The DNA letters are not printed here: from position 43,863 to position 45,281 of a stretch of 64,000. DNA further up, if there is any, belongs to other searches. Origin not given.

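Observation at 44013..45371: Stand-alone UvrC N-terminal half (GIY-YIG + Cys4 + UVR) with an unrelated C-terminus, next to a Fis-type HTH mini-protein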

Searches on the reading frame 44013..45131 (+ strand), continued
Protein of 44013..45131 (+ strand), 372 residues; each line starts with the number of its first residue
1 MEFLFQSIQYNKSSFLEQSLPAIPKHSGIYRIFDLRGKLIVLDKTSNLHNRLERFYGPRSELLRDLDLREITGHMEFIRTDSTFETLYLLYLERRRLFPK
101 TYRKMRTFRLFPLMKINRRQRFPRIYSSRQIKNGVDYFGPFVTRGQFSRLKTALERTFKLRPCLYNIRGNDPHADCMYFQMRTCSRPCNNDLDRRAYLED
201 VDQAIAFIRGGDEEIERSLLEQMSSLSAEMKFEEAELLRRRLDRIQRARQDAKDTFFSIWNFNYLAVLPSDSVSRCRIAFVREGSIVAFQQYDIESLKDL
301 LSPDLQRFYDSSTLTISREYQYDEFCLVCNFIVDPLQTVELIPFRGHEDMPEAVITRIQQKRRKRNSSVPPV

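Call 16: find_encoding_contigs(protein=P0001, flank=10000, max_places=3)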
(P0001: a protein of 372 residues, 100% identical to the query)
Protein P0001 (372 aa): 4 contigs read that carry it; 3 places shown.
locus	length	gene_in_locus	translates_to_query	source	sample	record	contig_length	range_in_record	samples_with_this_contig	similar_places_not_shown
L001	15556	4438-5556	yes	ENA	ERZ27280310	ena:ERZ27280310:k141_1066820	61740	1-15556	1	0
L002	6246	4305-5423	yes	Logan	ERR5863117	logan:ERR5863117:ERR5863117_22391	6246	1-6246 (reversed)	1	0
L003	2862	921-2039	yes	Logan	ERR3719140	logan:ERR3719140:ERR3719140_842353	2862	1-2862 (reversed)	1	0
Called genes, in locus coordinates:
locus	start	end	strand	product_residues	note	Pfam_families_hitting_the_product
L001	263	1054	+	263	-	PF08668:HDOD, PF01966:HD, PF08668:HDOD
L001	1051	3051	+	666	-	PF01590:GAF, PF13185:GAF_2, PF13188:PAS_8 (weak), PF13426:PAS_9, PF00512:HisKA (weak), PF02518:HATPase_c, PF00072:Response_reg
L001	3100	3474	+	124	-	PF02627:CMD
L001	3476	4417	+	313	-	PF00756:Esterase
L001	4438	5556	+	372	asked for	PF27096:UvrC_M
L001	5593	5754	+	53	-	-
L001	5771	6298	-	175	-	PF02674:Colicin_V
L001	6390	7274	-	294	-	PF01259:SAICAR_synt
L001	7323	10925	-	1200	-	-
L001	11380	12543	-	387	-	-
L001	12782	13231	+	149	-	PF02082:Rrf2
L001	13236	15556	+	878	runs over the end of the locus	PF00817:IMS, PF11798:IMS_HHH, PF21999:IMS_HHH_1 (weak), PF11799:IMS_C, PF13432:TPR_16 (weak), PF25062:ARM_TT21_N (weak), PF13414:TPR_11 (weak), PF13432:TPR_16 (weak), +10 more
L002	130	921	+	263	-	PF08668:HDOD, PF01966:HD, PF08668:HDOD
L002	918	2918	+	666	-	PF01590:GAF, PF13185:GAF_2, PF13188:PAS_8 (weak), PF13426:PAS_9, PF00512:HisKA (weak), PF02518:HATPase_c, PF00072:Response_reg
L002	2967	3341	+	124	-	PF02627:CMD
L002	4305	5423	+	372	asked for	PF27096:UvrC_M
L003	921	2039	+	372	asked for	PF27096:UvrC_M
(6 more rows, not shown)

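Call 17: find_encoding_contigs(protein=P0085, flank=10000, max_places=2)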
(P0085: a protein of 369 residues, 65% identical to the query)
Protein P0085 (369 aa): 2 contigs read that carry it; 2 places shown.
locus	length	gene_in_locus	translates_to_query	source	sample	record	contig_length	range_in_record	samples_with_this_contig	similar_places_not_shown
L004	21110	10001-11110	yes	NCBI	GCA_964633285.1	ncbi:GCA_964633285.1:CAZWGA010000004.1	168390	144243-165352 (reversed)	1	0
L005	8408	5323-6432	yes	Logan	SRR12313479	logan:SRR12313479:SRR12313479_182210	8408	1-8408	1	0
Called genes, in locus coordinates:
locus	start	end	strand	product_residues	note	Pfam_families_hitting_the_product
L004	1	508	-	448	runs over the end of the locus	-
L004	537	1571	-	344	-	PF00248:Aldo_ket_red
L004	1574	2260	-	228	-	-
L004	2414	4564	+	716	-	PF07517:SecA_DEAD, PF01043:SecA_PP_bind, PF21090:P-loop_SecA, PF07516:SecA_SW (weak)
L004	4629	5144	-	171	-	PF00156:Pribosyltran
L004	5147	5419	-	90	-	PF00708:Acylphosphatase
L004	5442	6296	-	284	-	PF02445:NadA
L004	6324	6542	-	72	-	PF02445:NadA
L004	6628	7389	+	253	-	PF08668:HDOD, PF01966:HD, PF08668:HDOD (weak)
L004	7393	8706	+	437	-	PF01590:GAF, PF13185:GAF_2, PF13492:GAF_3 (faint), PF13188:PAS_8 (weak), PF13426:PAS_9 (weak), PF00072:Response_reg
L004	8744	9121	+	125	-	PF02627:CMD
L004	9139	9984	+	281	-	PF00756:Esterase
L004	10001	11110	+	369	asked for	PF27096:UvrC_M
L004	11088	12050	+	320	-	PF02423:OCD_Mu_crystall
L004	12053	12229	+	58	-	-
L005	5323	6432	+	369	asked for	PF27096:UvrC_M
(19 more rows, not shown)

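Call 18: search_protein_representatives(protein=window:44013-45131:+)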
Query: 372 residues. Proteins with E-value up to 0.001 (for the whole library): 6972; up to 1e-10: 3705; up to 1e-30: 19. The best 150 are listed.
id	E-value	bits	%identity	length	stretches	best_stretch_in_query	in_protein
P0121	1.3e-131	455.4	55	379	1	3-366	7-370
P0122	6.9e-121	420.1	71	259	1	114-372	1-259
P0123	1.7e-111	389.2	49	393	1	3-348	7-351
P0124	3.7e-110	384.8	75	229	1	1-234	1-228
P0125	1.7e-71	257.6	66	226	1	62-258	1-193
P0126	5.9e-60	219.6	93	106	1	132-236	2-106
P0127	9.2e-54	199.3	53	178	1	198-368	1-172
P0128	2.0e-47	178.4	36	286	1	105-358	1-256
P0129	4.6e-47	177.2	48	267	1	114-331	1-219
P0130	5.6e-45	170.4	64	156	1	160-278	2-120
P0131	1.0e-41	159.7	51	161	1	215-368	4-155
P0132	1.9e-36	142.3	65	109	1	7-107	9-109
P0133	7.0e-36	140.5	71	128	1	1-104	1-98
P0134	2.9e-35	138.4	69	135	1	1-99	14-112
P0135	5.4e-35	137.5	62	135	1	4-114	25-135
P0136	1.3e-32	129.7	30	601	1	23-312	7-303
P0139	6.1e-31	124.2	27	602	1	19-317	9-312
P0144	1.3e-29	119.8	26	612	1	16-310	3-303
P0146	1.5e-28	116.4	31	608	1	17-247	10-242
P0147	2.6e-28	115.5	26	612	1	15-314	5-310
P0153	2.0e-27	112.6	29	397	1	22-364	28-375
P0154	2.4e-27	112.4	27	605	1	18-295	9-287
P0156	9.5e-27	110.4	26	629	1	16-295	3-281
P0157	1.1e-26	110.2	28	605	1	15-313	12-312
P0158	1.2e-26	110.1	27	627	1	16-295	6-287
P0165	1.3e-26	110.0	28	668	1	16-309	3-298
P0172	6.4e-26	107.7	27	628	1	18-314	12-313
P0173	7.6e-26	107.4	27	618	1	15-309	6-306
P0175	9.3e-26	107.2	29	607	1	14-247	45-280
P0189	2.6e-25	105.7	31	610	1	19-253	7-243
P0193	3.5e-25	105.3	27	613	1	16-299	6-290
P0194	3.8e-25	105.2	26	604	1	12-308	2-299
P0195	3.9e-25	105.1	29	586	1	23-257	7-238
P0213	9.4e-25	103.9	30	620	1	14-248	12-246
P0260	7.9e-24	100.8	30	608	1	22-288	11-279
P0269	1.1e-23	100.3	29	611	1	22-243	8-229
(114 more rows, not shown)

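Call 21: find_homologous_proteins(query=P0153)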
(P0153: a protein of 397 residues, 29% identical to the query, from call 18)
Query P0153 (397 aa): 503 proteins with E <= 0.001 among 8000 candidates; the best 120 are listed.
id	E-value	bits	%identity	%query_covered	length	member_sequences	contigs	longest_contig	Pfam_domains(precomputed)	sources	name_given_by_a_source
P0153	3.8e-267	903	100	100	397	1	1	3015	PF27096.1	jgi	jgi:excinuclease UvrABC nuclease subunit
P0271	4.7e-186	636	69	99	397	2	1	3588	PF27096.1,PF02151.26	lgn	-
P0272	9.4e-158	543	61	99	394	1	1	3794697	PF27096.1,PF02151.26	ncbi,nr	ncbi:MAG: UvrB/UvrC motif-containing protein [Phycisphaerales bacterium]|nr:MAG: UvrB/UvrC motif-con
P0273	6.2e-155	534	61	99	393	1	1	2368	PF27096.1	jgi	-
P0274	2.1e-154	532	61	97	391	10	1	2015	PF27096.1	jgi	-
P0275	2.2e-154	532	61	97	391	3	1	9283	PF27096.1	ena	-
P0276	1.7e-150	519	59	99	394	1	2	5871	PF27096.1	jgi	jgi:excinuclease UvrABC nuclease subunit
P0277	1.7e-150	519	59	98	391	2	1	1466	PF27096.1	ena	-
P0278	4.1e-150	518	61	97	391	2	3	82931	PF27096.1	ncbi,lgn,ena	-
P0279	1.0e-147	510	58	98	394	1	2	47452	PF27096.1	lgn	-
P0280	1.3e-145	503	57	99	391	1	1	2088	PF27096.1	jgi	jgi:excinuclease UvrABC nuclease subunit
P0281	2.5e-145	502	57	99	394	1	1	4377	PF27096.1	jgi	jgi:excinuclease UvrABC nuclease subunit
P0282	3.3e-141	489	56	98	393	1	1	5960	PF27096.1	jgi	jgi:excinuclease ABC subunit C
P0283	1.5e-140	487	57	97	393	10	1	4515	PF27096.1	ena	-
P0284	1.3e-119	418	49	95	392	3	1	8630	PF27096.1,PF02151.26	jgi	-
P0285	1.9e-117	411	49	94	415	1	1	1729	PF27096.1,PF02151.26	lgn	-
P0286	4.8e-117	409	50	92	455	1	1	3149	PF27096.1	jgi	jgi:hypothetical protein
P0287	6.4e-117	409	49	93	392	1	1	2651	PF27096.1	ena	-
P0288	8.9e-113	395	49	93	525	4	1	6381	PF27096.1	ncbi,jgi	ncbi:MAG: UvrB/UvrC motif-containing protein [Planctomycetota bacterium]|jgi:hypothetical protein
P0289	1.8e-112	394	49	91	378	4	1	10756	PF27096.1,PF02151.26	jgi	-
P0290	3.8e-112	393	46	98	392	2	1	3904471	PF27096.1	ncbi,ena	-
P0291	4.4e-112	393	49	93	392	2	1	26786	PF27096.1,PF02151.26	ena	-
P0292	7.7e-110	386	47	92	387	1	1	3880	PF27096.1,PF02151.26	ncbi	-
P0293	3.5e-109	383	47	93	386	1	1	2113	PF27096.1,PF02151.26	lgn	-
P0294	6.2e-109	383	48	96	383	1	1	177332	PF27096.1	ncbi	-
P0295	3.1e-108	380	47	95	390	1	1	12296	PF27096.1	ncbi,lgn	ncbi:MAG: hypothetical protein ACE5GE_03805 [Phycisphaerae bacterium]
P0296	4.7e-108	380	47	92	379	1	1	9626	PF27096.1,PF02151.26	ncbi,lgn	-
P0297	4.9e-107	376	47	93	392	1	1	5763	PF27096.1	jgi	jgi:hypothetical protein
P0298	7.9e-106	372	49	92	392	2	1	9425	PF27096.1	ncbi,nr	ncbi:MAG: UvrB/UvrC motif-containing protein [Planctomycetes bacterium]|nr:UvrB/UvrC motif-containin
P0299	4.1e-105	370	48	91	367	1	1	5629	PF27096.1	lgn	-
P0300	6.6e-104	366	45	96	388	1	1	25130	PF27096.1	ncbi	-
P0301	7.6e-104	366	47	93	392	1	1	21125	PF27096.1,PF02151.26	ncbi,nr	ncbi:MAG: hypothetical protein GY778_24335 [bacterium]|nr:hypothetical protein [bacterium]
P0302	1.5e-102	362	46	93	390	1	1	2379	PF27096.1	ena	-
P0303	1.6e-102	361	48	87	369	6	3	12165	PF27096.1,PF02151.26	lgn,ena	-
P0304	5.9e-102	360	45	92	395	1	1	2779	PF27096.1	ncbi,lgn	-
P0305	7.5e-102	359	45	93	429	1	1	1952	PF27096.1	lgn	-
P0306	9.6e-102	359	44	96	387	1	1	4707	PF27096.1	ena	-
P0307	2.9e-100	354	46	93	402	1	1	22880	PF27096.1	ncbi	-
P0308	9.6e-100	352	44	93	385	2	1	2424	PF27096.1,PF02151.26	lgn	-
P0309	4.7e-99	350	44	93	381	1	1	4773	PF27096.1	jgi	jgi:excinuclease UvrABC nuclease subunit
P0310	4.7e-99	350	44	95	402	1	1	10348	PF27096.1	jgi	jgi:excinuclease ABC subunit C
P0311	2.2e-96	341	42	96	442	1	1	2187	PF27096.1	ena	-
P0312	3.2e-96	341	43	94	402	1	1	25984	PF27096.1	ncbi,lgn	-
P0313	9.4e-96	339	44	98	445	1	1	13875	PF27096.1,PF02151.26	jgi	-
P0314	1.4e-95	339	45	92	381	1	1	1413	PF27096.1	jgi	jgi:excinuclease ABC subunit C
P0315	9.1e-95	336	44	93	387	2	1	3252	PF27096.1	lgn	-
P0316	1.0e-94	336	42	94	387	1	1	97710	PF27096.1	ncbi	-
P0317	1.3e-94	335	41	96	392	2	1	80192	PF27096.1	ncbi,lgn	-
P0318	1.9e-94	335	41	93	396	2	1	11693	PF27096.1,PF02151.26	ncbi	-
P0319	2.4e-94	335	43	92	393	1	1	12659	PF27096.1,PF02151.26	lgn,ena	-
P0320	4.8e-94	334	45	88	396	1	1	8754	PF27096.1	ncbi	-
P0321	3.6e-93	331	43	95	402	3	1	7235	PF27096.1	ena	-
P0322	7.2e-92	326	47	81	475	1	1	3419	PF27096.1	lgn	-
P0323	1.6e-91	325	43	97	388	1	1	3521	PF27096.1,PF02151.26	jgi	-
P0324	4.5e-91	324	42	90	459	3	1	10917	PF27096.1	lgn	-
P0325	4.8e-91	324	43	93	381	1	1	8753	PF27096.1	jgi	-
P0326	9.9e-91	323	42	89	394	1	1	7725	PF27096.1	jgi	jgi:excinuclease ABC subunit C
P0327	6.6e-90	320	39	91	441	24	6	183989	PF27096.1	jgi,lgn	-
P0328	7.0e-90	320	40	98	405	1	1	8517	PF27096.1,PF02151.26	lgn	-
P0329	1.2e-89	319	42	98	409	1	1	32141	PF27096.1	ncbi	-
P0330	3.9e-89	317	45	80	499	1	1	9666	PF27096.1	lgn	-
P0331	4.5e-89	317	41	94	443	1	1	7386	PF27096.1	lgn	-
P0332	5.0e-89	317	41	97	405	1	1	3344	PF27096.1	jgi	jgi:excinuclease UvrABC nuclease subunit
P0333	5.3e-89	317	42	94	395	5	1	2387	PF27096.1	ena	-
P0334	1.8e-88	315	38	88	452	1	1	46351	PF27096.1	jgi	jgi:excinuclease UvrABC nuclease subunit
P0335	2.0e-88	315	42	88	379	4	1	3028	PF27096.1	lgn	-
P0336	3.1e-88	314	42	88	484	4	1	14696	PF27096.1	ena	-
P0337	4.8e-88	314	42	93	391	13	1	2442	PF27096.1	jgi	-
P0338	5.8e-88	313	42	91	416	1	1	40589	PF27096.1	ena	-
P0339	1.9e-87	312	40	96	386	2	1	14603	PF27096.1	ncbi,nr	ncbi:MAG: hypothetical protein JXA69_15965 [Phycisphaerae bacterium]|nr:hypothetical protein [Phycis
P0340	2.6e-87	311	41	94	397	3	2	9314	PF27096.1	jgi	-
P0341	3.9e-87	311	41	88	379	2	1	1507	PF27096.1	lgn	-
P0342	5.6e-87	310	42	91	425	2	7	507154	PF27096.1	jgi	-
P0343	1.3e-86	309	42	93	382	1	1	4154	PF27096.1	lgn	-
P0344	1.3e-86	309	40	99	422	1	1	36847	PF27096.1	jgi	jgi:excinuclease UvrABC nuclease subunit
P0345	1.7e-86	309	41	96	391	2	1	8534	PF27096.1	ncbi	ncbi:MAG: hypothetical protein ACPMAQ_02920 [Phycisphaerae bacterium]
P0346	2.5e-86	308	41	91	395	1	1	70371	PF27096.1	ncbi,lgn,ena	-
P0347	5.0e-86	307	40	96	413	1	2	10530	PF27096.1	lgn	-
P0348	8.8e-86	306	40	90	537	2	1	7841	PF27096.1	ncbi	-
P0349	2.6e-85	305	41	95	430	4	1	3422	PF27096.1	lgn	-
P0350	1.4e-84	302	40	93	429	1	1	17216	PF27096.1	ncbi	-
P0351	2.2e-84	302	41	90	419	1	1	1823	PF27096.1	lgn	-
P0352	1.9e-83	299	39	95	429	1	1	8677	PF27096.1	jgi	-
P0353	3.1e-83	298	40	89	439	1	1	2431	PF27096.1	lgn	-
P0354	3.3e-83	298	40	91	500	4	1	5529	PF27096.1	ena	-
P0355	5.0e-83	297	39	94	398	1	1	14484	PF27096.1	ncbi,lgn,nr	ncbi:MAG: hypothetical protein JXQ73_12490 [Phycisphaerae bacterium]|nr:hypothetical protein [Phycis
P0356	5.9e-83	297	39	93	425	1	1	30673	PF27096.1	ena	-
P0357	6.9e-83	297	45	59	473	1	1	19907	PF27096.1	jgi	jgi:hypothetical protein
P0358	9.5e-83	296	43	88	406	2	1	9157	PF27096.1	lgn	-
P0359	1.1e-82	296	40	92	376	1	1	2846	PF27096.1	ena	-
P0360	1.6e-82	296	44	77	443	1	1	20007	PF27096.1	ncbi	-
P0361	1.9e-82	295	38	93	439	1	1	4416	PF27096.1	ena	-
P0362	3.1e-82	295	40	93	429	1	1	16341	PF27096.1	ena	-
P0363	1.9e-81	292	42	92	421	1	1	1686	PF27096.1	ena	-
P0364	2.2e-81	292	48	73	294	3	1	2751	PF27096.1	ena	-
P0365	2.2e-81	292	38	92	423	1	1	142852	PF27096.1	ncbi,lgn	-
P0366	4.9e-81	291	40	93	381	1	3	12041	PF27096.1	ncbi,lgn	-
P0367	5.9e-81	290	41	93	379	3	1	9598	PF27096.1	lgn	-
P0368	6.4e-81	290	39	97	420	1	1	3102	PF27096.1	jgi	-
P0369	1.6e-80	289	41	87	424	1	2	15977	PF27096.1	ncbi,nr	ncbi:MAG: hypothetical protein KA354_23725 [Phycisphaerae bacterium]|nr:hypothetical protein [Phycis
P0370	2.1e-80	289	41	94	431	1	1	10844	PF27096.1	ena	-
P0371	2.7e-80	288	41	92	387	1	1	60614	PF27096.1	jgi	jgi:hypothetical protein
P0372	6.6e-80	287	41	93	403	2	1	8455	PF27096.1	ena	-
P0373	2.3e-79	285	39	91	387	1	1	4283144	PF27096.1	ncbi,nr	ncbi:MAG: hypothetical protein JSV03_01115 [Planctomycetota bacterium]|nr:MAG: hypothetical protein 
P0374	5.0e-79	284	53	63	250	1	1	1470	PF27096.1,PF02151.26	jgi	jgi:excinuclease UvrABC nuclease subunit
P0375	9.3e-79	283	40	89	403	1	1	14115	PF27096.1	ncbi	-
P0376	1.6e-78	282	40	93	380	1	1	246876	PF27096.1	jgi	jgi:excinuclease UvrABC nuclease subunit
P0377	3.2e-78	281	40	93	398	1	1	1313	PF27096.1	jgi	jgi:hypothetical protein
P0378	3.4e-78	281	41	88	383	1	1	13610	PF27096.1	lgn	-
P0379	5.5e-78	281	39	95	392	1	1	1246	PF27096.1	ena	-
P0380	5.7e-78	281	41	87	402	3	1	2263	PF27096.1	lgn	-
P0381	2.2e-77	279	38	90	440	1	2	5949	PF27096.1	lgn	-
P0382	2.6e-77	278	39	91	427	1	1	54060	PF27096.1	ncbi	-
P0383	4.5e-77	278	39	92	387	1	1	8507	PF27096.1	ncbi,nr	ncbi:MAG: hypothetical protein JXQ75_22170 [Phycisphaerae bacterium]|nr:hypothetical protein [Phycis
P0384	5.6e-77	277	38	87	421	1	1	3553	PF27096.1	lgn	-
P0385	1.1e-76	276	38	91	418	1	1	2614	PF27096.1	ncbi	-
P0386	1.2e-76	276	39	92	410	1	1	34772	PF27096.1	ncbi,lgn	-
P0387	1.9e-76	276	39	91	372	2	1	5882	PF27096.1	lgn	-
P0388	7.6e-76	274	38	92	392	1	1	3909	PF27096.1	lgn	-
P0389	3.1e-75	272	44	74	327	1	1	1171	PF27096.1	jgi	jgi:excinuclease UvrABC nuclease subunit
